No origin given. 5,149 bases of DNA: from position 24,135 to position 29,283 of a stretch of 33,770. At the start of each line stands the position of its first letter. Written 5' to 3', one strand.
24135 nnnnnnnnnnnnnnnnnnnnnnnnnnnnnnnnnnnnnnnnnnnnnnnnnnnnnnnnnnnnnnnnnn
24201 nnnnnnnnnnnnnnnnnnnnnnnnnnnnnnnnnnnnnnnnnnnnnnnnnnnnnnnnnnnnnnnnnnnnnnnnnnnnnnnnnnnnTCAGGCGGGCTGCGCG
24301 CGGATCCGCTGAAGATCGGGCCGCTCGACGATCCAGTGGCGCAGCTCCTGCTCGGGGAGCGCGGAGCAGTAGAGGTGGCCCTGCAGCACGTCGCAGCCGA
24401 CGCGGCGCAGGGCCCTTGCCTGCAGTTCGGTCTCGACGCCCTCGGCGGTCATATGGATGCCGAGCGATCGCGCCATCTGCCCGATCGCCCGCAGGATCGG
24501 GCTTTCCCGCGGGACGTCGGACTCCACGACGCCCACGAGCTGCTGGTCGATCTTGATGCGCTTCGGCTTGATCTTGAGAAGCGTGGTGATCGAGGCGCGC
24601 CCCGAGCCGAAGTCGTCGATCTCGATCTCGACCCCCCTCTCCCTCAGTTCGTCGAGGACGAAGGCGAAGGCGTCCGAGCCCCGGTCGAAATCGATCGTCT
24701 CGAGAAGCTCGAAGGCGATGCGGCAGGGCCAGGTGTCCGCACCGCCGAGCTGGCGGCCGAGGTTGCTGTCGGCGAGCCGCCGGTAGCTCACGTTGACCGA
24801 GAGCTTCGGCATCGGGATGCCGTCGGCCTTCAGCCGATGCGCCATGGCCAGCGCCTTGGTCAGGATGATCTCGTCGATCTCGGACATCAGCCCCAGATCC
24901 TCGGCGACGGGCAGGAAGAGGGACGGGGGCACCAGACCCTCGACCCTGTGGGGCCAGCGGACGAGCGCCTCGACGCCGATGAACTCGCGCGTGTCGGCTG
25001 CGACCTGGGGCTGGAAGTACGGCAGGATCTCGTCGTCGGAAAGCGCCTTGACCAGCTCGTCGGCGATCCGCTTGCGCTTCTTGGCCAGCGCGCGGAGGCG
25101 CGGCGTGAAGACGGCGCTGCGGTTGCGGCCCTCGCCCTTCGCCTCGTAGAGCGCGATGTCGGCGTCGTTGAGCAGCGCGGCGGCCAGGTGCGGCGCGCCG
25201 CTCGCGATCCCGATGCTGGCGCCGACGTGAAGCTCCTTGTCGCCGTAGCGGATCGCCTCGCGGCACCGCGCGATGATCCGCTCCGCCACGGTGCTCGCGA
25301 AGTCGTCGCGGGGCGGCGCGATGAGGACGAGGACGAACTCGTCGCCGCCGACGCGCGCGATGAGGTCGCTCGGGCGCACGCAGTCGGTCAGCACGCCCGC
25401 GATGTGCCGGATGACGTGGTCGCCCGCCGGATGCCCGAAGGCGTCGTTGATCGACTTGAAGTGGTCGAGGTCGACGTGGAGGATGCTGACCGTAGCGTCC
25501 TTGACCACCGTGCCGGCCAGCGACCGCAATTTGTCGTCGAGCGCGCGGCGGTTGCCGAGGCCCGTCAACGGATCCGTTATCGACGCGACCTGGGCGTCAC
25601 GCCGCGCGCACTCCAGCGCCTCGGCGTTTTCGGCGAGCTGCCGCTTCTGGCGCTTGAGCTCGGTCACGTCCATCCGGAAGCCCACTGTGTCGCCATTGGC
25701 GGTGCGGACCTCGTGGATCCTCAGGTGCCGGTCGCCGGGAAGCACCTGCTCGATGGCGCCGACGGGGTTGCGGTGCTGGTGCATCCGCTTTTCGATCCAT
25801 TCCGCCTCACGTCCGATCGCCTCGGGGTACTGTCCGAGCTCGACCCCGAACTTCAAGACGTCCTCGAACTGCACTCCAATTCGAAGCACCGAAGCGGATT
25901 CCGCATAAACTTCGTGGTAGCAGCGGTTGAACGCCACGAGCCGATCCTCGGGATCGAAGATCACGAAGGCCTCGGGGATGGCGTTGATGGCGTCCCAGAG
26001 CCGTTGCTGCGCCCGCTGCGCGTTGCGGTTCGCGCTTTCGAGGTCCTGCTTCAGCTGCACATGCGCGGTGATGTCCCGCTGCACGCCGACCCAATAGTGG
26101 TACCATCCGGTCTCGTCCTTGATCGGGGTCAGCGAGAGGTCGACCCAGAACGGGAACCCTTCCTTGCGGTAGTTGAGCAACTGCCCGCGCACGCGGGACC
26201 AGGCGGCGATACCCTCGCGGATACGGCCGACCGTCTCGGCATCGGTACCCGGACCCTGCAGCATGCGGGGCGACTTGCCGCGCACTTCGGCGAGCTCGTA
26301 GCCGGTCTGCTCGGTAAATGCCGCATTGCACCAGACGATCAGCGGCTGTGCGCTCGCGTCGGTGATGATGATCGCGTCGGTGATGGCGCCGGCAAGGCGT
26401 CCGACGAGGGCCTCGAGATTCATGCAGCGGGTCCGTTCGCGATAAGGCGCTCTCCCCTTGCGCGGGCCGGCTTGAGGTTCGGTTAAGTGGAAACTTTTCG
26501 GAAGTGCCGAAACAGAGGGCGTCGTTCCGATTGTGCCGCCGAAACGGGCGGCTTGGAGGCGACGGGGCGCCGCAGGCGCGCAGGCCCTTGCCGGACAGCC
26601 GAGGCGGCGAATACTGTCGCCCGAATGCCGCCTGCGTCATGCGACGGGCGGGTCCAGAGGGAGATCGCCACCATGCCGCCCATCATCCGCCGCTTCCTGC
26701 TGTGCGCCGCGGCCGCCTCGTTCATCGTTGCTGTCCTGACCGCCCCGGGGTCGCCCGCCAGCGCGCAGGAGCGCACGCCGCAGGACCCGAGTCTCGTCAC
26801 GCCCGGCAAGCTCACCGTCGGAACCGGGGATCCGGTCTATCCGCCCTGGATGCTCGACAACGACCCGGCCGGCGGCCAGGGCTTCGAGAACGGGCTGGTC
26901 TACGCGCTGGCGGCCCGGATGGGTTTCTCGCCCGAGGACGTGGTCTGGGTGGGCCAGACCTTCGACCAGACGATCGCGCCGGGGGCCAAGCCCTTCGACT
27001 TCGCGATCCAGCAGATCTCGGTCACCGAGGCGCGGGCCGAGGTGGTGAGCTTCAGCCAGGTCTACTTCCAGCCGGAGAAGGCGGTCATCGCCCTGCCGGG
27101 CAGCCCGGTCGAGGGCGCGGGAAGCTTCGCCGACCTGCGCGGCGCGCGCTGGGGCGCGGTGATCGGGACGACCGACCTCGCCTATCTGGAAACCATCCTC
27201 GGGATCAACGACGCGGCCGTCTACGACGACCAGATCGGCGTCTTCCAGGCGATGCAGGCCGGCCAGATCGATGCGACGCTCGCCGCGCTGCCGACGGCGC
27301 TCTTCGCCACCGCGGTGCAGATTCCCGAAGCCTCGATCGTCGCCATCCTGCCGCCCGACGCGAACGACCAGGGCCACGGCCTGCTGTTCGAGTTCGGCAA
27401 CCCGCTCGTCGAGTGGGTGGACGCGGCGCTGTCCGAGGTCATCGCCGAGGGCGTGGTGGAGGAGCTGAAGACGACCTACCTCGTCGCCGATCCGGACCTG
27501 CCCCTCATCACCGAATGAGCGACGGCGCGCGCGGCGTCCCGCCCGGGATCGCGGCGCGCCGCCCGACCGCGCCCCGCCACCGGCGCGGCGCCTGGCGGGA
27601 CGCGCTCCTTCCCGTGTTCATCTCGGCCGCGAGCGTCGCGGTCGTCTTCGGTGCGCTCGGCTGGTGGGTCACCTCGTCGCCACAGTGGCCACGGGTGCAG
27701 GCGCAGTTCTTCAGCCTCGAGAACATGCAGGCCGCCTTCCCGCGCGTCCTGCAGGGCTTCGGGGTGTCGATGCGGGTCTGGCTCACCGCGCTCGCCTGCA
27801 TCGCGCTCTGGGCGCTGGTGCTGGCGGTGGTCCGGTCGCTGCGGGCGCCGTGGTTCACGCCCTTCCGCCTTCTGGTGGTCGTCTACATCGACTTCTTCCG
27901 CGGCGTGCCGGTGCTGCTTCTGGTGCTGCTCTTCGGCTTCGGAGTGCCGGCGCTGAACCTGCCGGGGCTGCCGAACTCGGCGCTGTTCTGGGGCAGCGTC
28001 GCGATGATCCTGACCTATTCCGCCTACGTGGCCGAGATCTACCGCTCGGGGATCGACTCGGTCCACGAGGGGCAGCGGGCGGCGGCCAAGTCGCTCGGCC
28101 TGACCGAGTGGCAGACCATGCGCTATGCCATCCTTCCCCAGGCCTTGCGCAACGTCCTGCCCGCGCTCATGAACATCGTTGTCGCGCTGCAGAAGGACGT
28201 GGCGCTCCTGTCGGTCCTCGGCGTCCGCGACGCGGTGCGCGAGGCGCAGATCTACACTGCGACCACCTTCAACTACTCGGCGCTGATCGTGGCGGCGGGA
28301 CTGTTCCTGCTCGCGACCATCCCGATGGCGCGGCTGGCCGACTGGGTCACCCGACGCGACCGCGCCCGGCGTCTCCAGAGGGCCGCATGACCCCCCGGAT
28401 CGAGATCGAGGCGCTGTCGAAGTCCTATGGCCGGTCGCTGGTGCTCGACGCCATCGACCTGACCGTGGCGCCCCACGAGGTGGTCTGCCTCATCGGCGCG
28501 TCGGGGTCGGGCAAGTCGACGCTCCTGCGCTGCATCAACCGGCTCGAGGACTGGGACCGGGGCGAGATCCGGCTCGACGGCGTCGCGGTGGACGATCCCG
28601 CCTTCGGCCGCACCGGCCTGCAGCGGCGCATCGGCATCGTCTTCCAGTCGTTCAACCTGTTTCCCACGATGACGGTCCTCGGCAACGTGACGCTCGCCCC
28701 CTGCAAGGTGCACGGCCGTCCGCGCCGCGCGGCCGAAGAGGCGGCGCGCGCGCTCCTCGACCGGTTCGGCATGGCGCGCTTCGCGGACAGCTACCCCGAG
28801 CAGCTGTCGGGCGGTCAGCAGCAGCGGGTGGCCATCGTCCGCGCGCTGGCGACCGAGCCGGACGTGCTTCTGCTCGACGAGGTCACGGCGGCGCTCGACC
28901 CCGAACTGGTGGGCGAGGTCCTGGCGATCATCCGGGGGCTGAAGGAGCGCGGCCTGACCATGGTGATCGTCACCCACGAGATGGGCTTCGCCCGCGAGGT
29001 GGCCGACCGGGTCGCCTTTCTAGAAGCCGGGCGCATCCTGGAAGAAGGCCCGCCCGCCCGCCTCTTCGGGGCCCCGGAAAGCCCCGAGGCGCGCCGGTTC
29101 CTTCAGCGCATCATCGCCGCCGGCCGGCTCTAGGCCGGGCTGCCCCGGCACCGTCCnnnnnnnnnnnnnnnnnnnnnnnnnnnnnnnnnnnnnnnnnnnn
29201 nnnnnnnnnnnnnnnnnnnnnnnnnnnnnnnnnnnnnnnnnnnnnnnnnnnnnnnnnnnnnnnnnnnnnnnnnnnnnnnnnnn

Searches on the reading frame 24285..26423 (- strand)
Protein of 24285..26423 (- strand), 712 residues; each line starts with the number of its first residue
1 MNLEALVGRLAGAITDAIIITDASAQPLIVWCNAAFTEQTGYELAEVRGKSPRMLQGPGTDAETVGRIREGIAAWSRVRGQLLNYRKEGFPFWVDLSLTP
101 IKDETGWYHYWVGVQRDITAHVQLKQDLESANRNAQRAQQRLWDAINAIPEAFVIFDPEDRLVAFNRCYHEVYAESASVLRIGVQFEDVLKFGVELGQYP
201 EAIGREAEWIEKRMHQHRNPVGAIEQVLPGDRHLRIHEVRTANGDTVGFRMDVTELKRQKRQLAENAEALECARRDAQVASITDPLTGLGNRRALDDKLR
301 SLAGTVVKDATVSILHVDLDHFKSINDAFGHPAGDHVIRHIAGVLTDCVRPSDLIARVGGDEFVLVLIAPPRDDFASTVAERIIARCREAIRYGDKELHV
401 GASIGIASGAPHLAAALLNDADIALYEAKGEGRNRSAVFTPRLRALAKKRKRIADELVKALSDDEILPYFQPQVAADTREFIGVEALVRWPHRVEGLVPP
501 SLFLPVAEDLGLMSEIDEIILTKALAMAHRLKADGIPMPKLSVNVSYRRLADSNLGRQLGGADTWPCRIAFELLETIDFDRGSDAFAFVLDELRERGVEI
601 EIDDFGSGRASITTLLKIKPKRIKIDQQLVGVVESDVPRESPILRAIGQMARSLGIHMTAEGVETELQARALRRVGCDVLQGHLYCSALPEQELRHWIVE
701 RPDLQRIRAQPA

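Call 13: search_protein_families(library=pfam, proteins=[window:24285-26423:-], max_evalue=0.01)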
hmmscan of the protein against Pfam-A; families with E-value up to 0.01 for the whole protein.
window:24285-26423:- (712 aa): 7 families
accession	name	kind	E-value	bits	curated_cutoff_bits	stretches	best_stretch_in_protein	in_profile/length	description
PF00563.25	EAL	-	9.4e-54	182.7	31.3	1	455-686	2-234/236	EAL domain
PF00990.26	GGDEF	-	2.8e-41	141.4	23.8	1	282-435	2-161/161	Diguanylate cyclase, GGDEF domain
PF13426.13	PAS_9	-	8.7e-15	55.3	27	1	16-120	2-103/103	PAS domain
PF12860.13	PAS_7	-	1.3e-14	54.8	27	1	146-260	1-114/115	PAS fold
PF00989.32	PAS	-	3.3e-12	46.8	22.6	1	13-118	9-113/113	PAS fold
PF08448.16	PAS_4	-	7.9e-09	36.2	23.1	1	15-121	5-108/110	PAS fold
PF13188.13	PAS_8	-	5.3e-07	29.8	21.8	1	10-50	6-41/65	PAS domain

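Call 75: search_protein_families(library=ncbifam, proteins=[window:24285-26423:-], max_evalue=0.01)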
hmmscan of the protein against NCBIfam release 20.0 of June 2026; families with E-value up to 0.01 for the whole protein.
window:24285-26423:- (712 aa): 37 families (the best 25 are shown)
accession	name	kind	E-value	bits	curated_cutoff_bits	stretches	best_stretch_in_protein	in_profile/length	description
NF045675.1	PhdiestaseDibA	equivalog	1.2e-98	331.1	980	2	274-695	196-622/623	phosphodiesterase DibA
NF008467.0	PRK11359.1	equivalog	3.8e-83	279.9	857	2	283-703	378-797/800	oxygen-sensing cyclic-di-GMP phosphodiesterase DosP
NF007474.0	PRK10060.1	equivalog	2.8e-79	267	782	1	278-701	234-657/663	cyclic di-GMP phosphodiesterase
NF053781.1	cdiGMPphdstlr2612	equivalog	2.6e-72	244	1600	1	281-698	840-1265/1268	Tlr1612 family c-di-GMP phosphodiesterase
NF052458.1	PhdiestGepA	equivalog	9.6e-62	209.3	1200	1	265-693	409-836/840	phosphodiesterase GepA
NF007298.0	PRK09776.1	equivalog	2.1e-57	194.8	1135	1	235-690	649-1098/1111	diguanylate cyclase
NF008807.1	PRK11829.1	equivalog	4e-52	177.2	733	1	260-694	221-658/670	biofilm formation regulator HmsP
TIGR00254.1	GGDEF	domain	1.2e-40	138.9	37.4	1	279-438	3-166/168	diguanylate cyclase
NF007135.0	PRK09581.1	equivalog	1.4e-38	132.9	474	1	277-436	288-452/457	PleD family two-component system response regulator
NF007423.1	PRK09966.1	equivalog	1.6e-38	132.7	325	1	255-429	220-390/390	diguanylate cyclase DgcN/YfiN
NF038266.1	diguan_SiaD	equivalog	4.5e-37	127.8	290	1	277-435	90-251/252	biofilm regulation diguanylate cyclase SiaD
NF052596.1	RR_EAL_PvrR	equivalog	3.4e-36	124.7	580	1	450-698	140-389/398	response regulator cyclic di-GMP phosphodiesterase PvrR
NF007380.0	PRK09894.1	equivalog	4.2e-36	124.8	256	1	255-439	102-287/296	diguanylate cyclase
NF051473.1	DigCycDgcsShew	equivalog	3.4e-32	112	400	1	281-435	135-287/291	diguanylate cyclase DgcS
NF041606.1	dguan_cyc_DgcA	equivalog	1.8e-31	109.4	370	1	308-438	206-338/340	diguanylate cyclase DgcA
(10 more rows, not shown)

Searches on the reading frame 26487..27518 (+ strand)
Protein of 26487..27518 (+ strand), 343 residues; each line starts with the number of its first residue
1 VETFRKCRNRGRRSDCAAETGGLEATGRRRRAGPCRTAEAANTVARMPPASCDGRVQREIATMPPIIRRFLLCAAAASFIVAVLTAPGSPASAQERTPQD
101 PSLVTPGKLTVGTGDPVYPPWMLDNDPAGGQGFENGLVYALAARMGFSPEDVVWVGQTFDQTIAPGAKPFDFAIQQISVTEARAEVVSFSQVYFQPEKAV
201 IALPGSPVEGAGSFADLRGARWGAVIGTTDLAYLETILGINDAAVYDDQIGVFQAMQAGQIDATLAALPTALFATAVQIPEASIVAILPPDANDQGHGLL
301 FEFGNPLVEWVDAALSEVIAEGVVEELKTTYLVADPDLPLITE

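Call 13: search_protein_families(library=pfam, proteins=[window:26487-27518:+], max_evalue=0.01)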
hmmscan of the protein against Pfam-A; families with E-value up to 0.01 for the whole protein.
window:26487-27518:+ (343 aa): 2 families
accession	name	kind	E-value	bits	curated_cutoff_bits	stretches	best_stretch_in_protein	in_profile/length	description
PF00497.25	SBP_bac_3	-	6.8e-16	58.7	26.4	1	109-332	1-130/132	Bacterial extracellular solute-binding proteins, family 3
PF09084.16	NMT1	-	0.00044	20.7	20.5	1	176-268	50-148/216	NMT1/THI5 like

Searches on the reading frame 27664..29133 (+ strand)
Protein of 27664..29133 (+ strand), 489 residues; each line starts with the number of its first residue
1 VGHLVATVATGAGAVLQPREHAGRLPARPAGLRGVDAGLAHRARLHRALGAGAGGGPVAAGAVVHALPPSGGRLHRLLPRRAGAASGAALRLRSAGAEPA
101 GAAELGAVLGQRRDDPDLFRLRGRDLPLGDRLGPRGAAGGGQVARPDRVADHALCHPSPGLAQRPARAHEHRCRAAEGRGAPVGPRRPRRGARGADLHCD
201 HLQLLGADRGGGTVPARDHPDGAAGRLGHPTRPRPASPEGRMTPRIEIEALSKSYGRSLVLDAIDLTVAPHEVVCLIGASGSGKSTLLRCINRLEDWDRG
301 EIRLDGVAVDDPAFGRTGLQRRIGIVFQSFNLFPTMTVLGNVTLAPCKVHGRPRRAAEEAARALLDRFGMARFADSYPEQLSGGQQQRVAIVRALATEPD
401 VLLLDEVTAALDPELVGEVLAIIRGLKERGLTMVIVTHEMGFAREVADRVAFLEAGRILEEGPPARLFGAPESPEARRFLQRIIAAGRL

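Call 13: search_protein_families(library=pfam, proteins=[window:27664-29133:+], max_evalue=0.01)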
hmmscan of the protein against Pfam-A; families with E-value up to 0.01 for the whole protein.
window:27664-29133:+ (489 aa): 10 families
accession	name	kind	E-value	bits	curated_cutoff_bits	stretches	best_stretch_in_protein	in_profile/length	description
PF00005.33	ABC_tran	-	2.3e-34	119.4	25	1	261-409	1-137/137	ABC transporter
PF13304.12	AAA_21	-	3e-10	41.1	27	2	274-301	2-46/304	AAA domain, putative AbiEii toxin, Type IV TA system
PF02463.25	SMC_N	-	7.4e-07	29.3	40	1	377-446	133-205/220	RecF/RecN/SMC N terminal domain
PF13191.12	AAA_16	-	0.0001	23.3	32.6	1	256-297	4-51/167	AAA ATPase domain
PF13555.12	AAA_29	-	0.00055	20.1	27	1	265-289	16-40/61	P-loop containing region of AAA domain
PF13401.12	AAA_22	-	0.00057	20.6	27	1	273-435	7-120/130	AAA domain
PF20703.3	nSTAND1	-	0.002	18.3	27.1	1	255-290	17-52/379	Novel STAND NTPase 1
PF07728.20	AAA_5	-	0.0028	18.1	22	0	274-293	2-21/139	AAA domain (dynein-related subfamily)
PF25199.1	nSTAND_NTPase5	-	0.0072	16.6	34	0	269-289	39-59/145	Novel STAND NTPase 5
PF03193.22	RsgA_GTPase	-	0.0091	16.3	30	0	262-302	98-137/174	RsgA GTPase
